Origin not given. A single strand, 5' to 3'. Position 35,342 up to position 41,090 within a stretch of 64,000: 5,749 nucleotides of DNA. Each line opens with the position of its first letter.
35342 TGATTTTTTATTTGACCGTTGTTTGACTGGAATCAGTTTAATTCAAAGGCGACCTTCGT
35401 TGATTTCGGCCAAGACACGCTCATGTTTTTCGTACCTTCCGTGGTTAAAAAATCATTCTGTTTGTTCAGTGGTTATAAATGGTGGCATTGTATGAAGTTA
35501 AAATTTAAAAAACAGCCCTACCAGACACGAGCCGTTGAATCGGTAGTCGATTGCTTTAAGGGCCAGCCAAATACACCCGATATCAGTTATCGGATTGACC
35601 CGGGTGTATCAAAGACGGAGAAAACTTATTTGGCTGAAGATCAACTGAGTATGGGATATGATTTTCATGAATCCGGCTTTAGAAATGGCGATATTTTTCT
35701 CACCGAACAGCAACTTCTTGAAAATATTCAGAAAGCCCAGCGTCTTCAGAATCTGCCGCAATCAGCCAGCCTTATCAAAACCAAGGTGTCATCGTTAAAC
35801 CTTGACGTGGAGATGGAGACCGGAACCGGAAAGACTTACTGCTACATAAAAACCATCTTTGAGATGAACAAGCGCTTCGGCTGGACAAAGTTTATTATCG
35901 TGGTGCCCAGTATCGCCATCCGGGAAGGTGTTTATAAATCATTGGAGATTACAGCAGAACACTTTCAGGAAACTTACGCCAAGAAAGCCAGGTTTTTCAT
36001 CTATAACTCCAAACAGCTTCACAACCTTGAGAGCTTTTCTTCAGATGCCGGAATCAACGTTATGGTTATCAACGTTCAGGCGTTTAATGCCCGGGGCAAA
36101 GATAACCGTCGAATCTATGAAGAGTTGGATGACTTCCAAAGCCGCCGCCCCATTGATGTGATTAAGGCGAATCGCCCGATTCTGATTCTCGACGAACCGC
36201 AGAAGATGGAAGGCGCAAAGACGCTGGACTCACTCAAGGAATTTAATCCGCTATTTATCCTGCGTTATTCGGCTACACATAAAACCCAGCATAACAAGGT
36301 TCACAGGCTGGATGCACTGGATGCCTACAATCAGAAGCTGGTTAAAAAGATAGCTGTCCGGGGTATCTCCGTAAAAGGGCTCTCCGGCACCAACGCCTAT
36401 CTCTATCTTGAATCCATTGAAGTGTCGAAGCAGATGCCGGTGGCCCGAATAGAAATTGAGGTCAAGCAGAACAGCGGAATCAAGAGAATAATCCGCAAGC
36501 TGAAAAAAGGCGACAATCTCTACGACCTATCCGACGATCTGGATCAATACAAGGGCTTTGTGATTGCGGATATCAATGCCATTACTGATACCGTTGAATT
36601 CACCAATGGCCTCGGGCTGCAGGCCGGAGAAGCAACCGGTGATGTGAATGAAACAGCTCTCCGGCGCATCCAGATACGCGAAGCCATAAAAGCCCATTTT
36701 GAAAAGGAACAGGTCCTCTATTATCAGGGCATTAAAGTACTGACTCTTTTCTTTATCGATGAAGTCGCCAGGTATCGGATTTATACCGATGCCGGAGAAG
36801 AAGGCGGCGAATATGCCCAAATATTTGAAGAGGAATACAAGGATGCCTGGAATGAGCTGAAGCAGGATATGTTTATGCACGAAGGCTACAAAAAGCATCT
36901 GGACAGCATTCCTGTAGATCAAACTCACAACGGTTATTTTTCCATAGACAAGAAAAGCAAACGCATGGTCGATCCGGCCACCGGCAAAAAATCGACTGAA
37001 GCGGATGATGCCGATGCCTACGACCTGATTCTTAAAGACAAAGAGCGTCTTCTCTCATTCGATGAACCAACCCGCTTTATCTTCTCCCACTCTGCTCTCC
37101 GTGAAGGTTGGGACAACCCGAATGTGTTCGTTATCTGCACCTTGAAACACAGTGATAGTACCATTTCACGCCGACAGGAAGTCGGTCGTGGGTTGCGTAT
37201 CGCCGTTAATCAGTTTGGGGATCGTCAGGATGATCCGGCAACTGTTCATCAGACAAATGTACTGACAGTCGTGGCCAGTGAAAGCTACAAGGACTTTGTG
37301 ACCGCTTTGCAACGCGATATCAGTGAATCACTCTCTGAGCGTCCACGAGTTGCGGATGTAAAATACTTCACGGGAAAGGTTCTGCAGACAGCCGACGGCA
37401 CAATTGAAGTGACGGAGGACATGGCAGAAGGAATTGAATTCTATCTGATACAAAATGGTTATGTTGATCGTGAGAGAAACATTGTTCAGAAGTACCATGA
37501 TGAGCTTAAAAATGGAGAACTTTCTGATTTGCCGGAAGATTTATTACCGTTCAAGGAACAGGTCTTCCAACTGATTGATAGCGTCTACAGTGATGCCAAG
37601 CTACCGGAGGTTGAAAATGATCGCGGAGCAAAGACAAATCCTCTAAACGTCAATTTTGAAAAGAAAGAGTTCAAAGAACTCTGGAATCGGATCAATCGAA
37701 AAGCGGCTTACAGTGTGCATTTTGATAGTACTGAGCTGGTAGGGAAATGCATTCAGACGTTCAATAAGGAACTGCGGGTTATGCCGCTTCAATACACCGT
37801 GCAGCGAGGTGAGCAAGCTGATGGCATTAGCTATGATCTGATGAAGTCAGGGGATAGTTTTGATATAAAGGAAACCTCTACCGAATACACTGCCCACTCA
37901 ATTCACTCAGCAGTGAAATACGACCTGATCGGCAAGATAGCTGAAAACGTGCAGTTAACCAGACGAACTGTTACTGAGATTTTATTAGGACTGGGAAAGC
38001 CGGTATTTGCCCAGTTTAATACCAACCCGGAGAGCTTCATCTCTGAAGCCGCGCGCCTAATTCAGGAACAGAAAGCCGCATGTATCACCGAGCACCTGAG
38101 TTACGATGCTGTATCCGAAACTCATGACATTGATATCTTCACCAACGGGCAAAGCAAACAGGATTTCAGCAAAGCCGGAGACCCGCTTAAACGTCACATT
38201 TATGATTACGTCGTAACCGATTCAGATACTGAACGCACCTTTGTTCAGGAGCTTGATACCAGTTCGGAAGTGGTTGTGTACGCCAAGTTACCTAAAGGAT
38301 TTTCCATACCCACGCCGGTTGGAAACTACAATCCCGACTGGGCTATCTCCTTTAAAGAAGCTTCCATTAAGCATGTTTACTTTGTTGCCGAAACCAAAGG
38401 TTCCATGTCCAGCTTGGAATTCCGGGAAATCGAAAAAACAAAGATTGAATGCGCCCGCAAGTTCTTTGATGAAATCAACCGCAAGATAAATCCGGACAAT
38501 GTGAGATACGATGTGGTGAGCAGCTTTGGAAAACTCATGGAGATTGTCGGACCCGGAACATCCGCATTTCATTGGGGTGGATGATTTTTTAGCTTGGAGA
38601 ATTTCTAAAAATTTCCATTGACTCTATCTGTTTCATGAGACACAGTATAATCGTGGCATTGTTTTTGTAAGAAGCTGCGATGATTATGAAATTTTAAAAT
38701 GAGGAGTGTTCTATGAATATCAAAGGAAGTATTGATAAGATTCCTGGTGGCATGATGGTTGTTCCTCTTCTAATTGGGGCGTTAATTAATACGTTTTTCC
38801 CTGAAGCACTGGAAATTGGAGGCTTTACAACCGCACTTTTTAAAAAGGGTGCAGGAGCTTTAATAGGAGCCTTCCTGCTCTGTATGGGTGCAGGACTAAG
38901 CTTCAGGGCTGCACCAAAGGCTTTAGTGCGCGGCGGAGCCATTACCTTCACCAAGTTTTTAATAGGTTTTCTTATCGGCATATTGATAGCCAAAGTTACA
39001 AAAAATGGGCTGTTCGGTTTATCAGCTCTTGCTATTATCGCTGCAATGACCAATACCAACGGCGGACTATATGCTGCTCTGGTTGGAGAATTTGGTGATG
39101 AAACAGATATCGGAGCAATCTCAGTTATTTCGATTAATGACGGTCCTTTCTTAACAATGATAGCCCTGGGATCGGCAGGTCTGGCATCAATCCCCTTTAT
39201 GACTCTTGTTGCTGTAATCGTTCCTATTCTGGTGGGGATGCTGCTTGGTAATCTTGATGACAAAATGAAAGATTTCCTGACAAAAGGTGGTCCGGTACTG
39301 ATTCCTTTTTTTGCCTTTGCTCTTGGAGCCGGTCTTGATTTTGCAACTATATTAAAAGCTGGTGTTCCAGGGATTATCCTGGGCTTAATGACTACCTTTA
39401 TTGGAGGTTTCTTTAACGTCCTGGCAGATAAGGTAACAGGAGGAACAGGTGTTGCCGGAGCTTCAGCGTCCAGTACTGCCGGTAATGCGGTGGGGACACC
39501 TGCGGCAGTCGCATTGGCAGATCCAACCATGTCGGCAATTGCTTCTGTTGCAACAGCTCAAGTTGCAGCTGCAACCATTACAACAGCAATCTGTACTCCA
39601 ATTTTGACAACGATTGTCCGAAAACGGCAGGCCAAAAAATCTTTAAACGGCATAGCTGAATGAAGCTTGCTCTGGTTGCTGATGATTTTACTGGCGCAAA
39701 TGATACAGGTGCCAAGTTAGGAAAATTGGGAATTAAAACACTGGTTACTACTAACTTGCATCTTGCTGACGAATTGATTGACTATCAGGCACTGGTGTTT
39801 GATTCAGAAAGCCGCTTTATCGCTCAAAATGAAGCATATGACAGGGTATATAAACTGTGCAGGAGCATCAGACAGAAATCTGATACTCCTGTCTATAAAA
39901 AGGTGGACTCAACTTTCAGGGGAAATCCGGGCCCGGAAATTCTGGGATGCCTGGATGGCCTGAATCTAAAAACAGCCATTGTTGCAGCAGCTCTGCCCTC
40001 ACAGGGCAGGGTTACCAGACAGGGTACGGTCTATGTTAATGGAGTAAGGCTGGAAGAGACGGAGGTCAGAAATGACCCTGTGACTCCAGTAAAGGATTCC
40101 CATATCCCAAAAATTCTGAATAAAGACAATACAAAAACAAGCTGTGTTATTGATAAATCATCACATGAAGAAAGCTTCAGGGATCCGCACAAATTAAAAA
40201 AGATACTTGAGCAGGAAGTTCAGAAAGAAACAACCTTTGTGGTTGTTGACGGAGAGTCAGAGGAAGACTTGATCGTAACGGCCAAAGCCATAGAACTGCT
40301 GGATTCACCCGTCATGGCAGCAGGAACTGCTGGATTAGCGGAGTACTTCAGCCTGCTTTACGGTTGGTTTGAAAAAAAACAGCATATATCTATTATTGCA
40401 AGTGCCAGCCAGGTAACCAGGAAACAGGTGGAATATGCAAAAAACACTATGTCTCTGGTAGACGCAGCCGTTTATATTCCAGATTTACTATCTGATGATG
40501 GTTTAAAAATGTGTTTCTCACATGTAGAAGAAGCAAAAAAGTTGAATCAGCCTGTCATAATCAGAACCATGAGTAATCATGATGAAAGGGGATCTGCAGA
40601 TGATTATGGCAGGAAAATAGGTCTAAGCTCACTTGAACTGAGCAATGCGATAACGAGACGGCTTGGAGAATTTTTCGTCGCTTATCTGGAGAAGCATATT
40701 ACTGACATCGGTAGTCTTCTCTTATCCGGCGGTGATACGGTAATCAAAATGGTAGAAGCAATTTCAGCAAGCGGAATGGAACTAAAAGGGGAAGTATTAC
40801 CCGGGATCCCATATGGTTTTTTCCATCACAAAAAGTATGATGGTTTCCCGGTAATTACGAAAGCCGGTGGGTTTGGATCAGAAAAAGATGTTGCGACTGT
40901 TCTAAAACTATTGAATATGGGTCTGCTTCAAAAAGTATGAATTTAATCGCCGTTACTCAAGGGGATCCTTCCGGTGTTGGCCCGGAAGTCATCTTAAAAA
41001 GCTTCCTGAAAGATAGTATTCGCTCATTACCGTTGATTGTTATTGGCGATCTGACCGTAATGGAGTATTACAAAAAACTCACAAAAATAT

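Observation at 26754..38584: Extended Type III-like operon: HTH / SNF2 helicase / DUF4391 / Mod / AlbA_2-HATPase / Res. Candidate multi-component defence system that fits no named system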

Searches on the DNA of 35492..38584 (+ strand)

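Call 103: search_dna_similar(query=L059:3154-12215:+, collection=ecoli_genomes, mode=near, max_rows=12)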
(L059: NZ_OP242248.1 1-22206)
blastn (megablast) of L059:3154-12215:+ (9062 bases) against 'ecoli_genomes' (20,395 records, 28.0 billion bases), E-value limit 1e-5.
Records with a match: 10; places in all: 11; records where one place covers at least 80% of the query: 9.
Genomes with a match: 10 of 5426; with a place that covers at least 80% of the query: 9. Places per genome that has any: lowest 1, median 1, highest 2. On chromosomes: 1 places; on plasmids: 10.
Best place of each record, by identity: >=99% 1; 95-99% 9.
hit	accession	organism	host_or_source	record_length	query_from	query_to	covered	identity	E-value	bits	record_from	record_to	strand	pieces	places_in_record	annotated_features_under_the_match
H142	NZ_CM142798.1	Escherichia coli strain GPEC996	chicken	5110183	1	9062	100%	99.8%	0e+0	16635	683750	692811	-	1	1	helicase-related protein | type III restriction-modification system endonuclease | site-specific DNA-methyltransferase | DUF4391 domain-containing protein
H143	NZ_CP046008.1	Escherichia coli strain 1919D62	swine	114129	1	9062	94%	97.3%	0e+0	14418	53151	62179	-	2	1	helicase-related protein | type III restriction-modification system endonuclease | site-specific DNA-methyltransferase | DUF4391 domain-containing protein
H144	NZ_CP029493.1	Escherichia coli strain HS30-1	Homo sapiens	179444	1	9062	94%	97.0%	0e+0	14257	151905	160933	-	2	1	helicase-related protein | type III restriction-modification system endonuclease | site-specific DNA-methyltransferase | DUF4391 domain-containing protein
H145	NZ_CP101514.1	Escherichia coli strain HH194M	migratory bird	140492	1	9062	94%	97.0%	0e+0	14257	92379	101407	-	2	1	helicase-related protein | type III restriction-modification system endonuclease | site-specific DNA-methyltransferase | DUF4391 domain-containing protein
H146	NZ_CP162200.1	Escherichia coli strain STK39-3-E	Coriander, import product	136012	1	9062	94%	97.0%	0e+0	14257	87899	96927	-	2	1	helicase-related protein | type III restriction-modification system endonuclease | site-specific DNA-methyltransferase | DUF4391 domain-containing protein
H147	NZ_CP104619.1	Escherichia coli strain AHM9C68I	chicken feces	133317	1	9062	93%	96.5%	0e+0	13965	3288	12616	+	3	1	helicase-related protein | type III restriction-modification system endonuclease | site-specific DNA-methyltransferase | DUF4391 domain-containing protein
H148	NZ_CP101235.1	Escherichia coli strain EC21Z-137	Homo sapiens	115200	1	9062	91%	97.7%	0e+0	14160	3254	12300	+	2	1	helicase-related protein | type III restriction-modification system endonuclease | site-specific DNA-methyltransferase | DUF4391 domain-containing protein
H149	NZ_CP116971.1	Escherichia coli strain CUVM3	Sus scrofa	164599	1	9062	90%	97.1%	0e+0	13809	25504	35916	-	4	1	helicase-related protein | site-specific DNA-methyltransferase | DEAD/DEAH box helicase family protein | restriction endonuclease | IS30-like element ISApl1 family transposase | and 1 other names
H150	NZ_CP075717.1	Escherichia coli strain CPww7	Sus scrofa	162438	1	9062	90%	97.1%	0e+0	13804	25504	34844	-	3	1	helicase-related protein | type III restriction-modification system endonuclease | site-specific DNA-methyltransferase | DUF4391 domain-containing protein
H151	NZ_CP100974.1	Escherichia coli strain ET300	Hoplobatrachus rugulosus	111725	1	7748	79%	95.7%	0e+0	11472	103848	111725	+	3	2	helicase-related protein | site-specific DNA-methyltransferase | type III restriction-modification system endonuclease | DUF4391 domain-containing protein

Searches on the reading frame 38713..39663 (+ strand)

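Call 3: search_protein_families(library=pfam, proteins=[window:38713-39663:+], max_evalue=0.01)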
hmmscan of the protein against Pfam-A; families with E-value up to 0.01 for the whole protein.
window:38713-39663:+ (316 aa): 1 family
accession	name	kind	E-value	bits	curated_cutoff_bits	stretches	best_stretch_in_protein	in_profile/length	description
PF03812.18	KdgT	-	4.5e-119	397.8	25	1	3-305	1-305/305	2-keto-3-deoxygluconate permease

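Call 4: search_protein_families(library=padloc, proteins=[window:38713-39663:+], max_evalue=0.001)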
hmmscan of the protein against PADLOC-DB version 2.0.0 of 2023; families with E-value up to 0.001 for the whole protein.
window:38713-39663:+ (316 aa): 0 families

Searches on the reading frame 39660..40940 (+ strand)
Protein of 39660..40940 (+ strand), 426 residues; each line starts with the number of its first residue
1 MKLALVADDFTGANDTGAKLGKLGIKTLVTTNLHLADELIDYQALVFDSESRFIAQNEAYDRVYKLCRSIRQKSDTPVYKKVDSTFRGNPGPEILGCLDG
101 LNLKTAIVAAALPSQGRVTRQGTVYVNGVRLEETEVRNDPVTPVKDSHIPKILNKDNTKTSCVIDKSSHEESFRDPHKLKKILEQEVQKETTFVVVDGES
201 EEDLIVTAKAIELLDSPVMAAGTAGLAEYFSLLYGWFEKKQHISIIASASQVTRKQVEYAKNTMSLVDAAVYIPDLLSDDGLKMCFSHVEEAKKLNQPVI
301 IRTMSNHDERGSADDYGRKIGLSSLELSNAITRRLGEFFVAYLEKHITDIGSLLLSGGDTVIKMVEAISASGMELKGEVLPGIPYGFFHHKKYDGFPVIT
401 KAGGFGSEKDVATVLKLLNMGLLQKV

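Call 3: search_protein_families(library=pfam, proteins=[window:39660-40940:+], max_evalue=0.01)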
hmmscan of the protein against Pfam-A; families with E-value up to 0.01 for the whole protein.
window:39660-40940:+ (426 aa): 2 families
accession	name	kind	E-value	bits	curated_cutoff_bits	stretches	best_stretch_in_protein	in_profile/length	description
PF07005.16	SBD_N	-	1.9e-51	175.5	25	1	4-229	2-229/230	Sugar-binding N-terminal domain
PF17042.10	NBD_C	-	1.7e-24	87.6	28.3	1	245-408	3-165/168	Nucleotide-binding C-terminal domain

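Call 4: search_protein_families(library=padloc, proteins=[window:39660-40940:+], max_evalue=0.001)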
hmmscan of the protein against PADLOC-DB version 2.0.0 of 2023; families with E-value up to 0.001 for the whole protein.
window:39660-40940:+ (426 aa): 0 families
